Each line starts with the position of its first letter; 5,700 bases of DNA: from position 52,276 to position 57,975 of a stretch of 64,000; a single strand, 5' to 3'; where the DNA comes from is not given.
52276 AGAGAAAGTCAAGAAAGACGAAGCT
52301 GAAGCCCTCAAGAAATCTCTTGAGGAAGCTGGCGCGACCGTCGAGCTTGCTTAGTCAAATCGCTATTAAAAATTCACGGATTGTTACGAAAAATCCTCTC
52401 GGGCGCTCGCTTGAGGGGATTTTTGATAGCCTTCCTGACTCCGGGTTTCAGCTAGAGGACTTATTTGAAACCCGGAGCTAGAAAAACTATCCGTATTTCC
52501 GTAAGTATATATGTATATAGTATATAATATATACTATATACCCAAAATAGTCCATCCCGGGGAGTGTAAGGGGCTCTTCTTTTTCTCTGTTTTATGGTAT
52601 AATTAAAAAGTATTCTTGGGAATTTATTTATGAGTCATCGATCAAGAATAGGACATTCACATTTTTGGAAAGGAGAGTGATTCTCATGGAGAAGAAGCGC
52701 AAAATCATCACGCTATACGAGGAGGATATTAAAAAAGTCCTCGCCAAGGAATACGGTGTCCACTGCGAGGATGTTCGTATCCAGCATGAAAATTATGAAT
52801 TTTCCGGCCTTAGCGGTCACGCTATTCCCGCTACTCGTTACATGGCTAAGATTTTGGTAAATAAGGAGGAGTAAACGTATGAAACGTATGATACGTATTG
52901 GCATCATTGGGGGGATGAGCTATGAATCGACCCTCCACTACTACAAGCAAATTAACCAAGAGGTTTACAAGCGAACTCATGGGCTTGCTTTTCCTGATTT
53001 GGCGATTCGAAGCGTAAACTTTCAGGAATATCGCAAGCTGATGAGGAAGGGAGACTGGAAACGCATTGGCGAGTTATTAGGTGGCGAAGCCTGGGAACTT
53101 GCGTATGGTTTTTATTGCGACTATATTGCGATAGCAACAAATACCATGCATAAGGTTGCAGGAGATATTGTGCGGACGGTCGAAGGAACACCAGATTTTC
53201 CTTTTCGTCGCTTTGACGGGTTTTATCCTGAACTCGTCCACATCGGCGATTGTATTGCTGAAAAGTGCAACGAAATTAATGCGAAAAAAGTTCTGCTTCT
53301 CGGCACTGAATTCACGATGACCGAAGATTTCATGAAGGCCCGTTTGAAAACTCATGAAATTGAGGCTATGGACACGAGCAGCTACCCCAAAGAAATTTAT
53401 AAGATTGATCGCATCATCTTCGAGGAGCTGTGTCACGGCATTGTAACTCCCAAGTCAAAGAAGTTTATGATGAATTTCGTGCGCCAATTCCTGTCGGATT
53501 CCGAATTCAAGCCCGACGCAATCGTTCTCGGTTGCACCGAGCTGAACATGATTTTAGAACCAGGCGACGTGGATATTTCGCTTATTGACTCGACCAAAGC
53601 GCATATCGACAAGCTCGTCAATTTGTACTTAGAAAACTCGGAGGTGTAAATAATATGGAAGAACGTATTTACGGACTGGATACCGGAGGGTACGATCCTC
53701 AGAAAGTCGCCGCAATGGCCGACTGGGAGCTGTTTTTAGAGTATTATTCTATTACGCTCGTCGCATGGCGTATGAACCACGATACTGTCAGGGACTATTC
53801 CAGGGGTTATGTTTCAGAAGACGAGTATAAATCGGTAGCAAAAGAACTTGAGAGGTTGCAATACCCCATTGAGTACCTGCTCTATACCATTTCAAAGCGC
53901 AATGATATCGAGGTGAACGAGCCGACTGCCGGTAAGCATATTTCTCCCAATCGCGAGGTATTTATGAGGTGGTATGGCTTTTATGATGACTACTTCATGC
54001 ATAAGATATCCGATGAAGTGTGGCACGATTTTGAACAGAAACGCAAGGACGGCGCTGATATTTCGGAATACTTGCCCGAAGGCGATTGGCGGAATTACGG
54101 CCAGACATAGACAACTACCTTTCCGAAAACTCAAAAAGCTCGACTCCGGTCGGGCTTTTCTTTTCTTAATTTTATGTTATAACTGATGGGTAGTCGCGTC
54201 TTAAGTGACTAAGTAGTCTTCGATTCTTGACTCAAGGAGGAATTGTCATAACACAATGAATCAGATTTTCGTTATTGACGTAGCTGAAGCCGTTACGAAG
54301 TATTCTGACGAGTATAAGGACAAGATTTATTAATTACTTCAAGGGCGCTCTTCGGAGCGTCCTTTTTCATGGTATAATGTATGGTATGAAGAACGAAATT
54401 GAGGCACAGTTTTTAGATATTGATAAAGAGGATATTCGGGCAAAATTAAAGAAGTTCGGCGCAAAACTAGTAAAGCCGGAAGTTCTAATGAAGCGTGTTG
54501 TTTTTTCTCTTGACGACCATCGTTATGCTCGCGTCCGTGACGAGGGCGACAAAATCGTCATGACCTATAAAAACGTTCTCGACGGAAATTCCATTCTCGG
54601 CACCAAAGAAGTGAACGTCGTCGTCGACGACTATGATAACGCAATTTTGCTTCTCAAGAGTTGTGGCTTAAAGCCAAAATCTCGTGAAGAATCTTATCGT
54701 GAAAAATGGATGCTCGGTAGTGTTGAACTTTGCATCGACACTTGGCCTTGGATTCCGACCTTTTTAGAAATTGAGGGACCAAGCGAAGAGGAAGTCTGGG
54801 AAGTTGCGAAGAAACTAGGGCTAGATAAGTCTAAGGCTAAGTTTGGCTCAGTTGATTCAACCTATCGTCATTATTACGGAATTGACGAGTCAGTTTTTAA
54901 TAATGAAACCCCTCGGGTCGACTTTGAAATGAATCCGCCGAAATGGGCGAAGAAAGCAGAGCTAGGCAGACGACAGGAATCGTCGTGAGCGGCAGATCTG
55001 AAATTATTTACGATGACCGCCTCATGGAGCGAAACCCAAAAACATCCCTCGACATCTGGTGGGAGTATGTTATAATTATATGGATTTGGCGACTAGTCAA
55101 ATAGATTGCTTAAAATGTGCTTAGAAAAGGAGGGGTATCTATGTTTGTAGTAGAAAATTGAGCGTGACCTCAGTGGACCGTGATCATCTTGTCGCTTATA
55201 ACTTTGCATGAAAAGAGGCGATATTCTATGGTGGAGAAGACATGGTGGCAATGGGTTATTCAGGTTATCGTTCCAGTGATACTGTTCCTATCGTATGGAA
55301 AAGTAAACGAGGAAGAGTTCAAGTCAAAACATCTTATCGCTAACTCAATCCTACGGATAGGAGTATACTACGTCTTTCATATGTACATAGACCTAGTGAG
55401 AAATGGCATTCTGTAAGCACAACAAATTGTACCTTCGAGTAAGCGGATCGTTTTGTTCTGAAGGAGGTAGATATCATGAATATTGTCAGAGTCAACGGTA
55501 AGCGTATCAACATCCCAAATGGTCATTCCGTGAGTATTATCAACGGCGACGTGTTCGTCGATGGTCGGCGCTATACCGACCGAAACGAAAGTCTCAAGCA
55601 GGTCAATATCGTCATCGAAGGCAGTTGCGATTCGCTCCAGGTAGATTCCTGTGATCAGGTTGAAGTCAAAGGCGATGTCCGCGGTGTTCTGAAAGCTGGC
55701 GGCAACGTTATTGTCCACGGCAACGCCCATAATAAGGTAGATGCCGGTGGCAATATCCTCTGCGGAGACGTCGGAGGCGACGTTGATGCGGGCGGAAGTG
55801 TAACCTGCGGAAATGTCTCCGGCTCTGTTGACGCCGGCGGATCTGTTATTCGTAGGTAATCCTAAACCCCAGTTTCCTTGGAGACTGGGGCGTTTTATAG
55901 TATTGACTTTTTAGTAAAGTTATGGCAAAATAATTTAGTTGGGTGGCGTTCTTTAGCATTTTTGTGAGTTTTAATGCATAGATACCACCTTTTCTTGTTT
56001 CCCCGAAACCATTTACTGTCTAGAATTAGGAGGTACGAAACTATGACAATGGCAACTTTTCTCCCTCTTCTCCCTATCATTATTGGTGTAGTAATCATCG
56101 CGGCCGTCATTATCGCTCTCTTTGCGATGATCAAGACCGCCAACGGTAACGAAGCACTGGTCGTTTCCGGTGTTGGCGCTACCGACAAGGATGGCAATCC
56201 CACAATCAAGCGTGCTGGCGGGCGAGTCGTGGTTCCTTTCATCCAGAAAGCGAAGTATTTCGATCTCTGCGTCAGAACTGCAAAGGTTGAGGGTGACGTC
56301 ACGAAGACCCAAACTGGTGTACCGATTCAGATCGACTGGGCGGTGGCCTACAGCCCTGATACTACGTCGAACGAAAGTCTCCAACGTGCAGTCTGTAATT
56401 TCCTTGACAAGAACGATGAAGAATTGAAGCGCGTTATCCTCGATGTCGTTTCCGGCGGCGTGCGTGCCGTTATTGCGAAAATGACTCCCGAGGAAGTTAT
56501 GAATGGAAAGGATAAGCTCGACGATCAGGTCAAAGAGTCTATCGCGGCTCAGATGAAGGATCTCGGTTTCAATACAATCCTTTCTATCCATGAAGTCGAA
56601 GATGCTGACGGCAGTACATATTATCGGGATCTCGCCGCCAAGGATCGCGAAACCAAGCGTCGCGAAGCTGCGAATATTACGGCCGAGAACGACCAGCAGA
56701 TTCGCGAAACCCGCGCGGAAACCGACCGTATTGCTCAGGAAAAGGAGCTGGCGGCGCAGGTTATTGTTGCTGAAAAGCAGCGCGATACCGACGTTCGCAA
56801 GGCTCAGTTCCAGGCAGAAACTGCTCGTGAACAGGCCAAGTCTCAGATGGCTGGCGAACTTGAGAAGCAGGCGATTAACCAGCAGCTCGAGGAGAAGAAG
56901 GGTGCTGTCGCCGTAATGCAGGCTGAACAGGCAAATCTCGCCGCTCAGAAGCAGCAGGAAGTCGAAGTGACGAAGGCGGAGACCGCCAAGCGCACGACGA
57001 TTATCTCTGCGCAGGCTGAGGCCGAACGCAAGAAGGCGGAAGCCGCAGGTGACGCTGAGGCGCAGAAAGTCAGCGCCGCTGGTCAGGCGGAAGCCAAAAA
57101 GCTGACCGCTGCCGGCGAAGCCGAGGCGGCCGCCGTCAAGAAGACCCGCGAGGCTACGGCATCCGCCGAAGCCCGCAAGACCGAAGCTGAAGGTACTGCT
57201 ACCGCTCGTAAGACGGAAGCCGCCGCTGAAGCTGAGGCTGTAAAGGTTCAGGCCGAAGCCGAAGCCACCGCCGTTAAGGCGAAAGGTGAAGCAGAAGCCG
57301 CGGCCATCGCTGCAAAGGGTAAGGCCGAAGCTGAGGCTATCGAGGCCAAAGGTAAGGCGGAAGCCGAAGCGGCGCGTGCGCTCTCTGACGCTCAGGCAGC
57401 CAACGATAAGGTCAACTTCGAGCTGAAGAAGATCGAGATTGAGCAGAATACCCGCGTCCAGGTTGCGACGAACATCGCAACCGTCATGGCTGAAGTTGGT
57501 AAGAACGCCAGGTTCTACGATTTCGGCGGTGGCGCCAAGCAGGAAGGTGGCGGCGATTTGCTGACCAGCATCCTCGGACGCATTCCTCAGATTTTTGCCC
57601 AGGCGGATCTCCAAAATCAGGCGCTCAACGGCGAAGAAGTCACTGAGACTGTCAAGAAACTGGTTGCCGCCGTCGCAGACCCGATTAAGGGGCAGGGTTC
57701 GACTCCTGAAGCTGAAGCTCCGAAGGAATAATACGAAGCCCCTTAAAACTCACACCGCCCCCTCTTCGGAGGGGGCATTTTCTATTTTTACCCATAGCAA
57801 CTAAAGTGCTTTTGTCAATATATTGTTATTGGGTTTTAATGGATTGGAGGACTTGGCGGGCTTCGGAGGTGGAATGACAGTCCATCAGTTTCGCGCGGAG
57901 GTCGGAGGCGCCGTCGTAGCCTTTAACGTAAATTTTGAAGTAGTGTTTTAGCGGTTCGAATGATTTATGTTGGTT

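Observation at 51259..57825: Plus-strand block rplJ-rplL + accessory genes + flotillin has wobble-base strand bias opposite to all other plus-strand genes, suggesting a recent inversion or acquisition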

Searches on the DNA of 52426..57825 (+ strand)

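Call 67: search_dna_similar(query=window:52426-57825:+, collection=phages, mode=distant, max_rows=8)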
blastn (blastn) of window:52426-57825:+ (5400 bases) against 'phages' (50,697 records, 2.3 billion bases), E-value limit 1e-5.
No match.

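Call 68: search_dna_similar(query=window:52426-57825:+, collection=plasmids, mode=distant, max_rows=8)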
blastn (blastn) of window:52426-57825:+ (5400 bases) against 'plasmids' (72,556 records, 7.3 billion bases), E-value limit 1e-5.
No match.
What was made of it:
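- Tried and rejected: The island DNA has no match among 50,697 phage records or 72,556 plasmid records (calls 67, 68).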

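Call 71: search_rna_families(source=L170, start=8900, end=9900, threshold=evalue, max_evalue=0.01)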
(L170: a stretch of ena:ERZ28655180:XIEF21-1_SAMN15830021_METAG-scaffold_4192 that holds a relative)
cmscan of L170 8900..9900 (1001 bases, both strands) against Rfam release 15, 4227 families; matches with E-value up to 0.01: 1.
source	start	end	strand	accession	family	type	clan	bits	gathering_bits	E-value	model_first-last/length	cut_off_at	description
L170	9343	9414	+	RF00023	tmRNA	Gene;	CL00001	15.4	47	0.00063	1-374/374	no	transfer-messenger RNA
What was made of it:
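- On Horizontally acquired genomic island: In L170 a weak tmRNA-like fragment (15 bits, below the family threshold) lies beside the integrase (call 71).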

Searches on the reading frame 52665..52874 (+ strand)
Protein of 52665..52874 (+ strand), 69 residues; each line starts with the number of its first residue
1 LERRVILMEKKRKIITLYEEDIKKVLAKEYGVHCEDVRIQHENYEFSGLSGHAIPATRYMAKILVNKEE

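Call 8: search_protein_families(library=pfam, proteins=[window:52665-52874:+], max_evalue=0.01)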
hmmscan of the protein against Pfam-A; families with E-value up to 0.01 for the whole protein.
window:52665-52874:+ (69 aa): 0 families
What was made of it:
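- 52665..52874 (+): orf69, called as 62 aa in the source record. First gene of the racemase operon. A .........-type promoter-like sequence lies at about 52590-52605. No Pfam hit (call 8).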

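Call 48: search_protein_families(library=ncbifam, proteins=[window:52665-52874:+], max_evalue=0.01)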
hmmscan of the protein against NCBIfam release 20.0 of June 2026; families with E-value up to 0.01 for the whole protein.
window:52665-52874:+ (69 aa): 0 families

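Call 49: search_protein_families(library=phrogs, proteins=[window:52665-52874:+], max_evalue=0.001)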
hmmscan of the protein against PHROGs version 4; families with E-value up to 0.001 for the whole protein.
window:52665-52874:+ (69 aa): 0 families
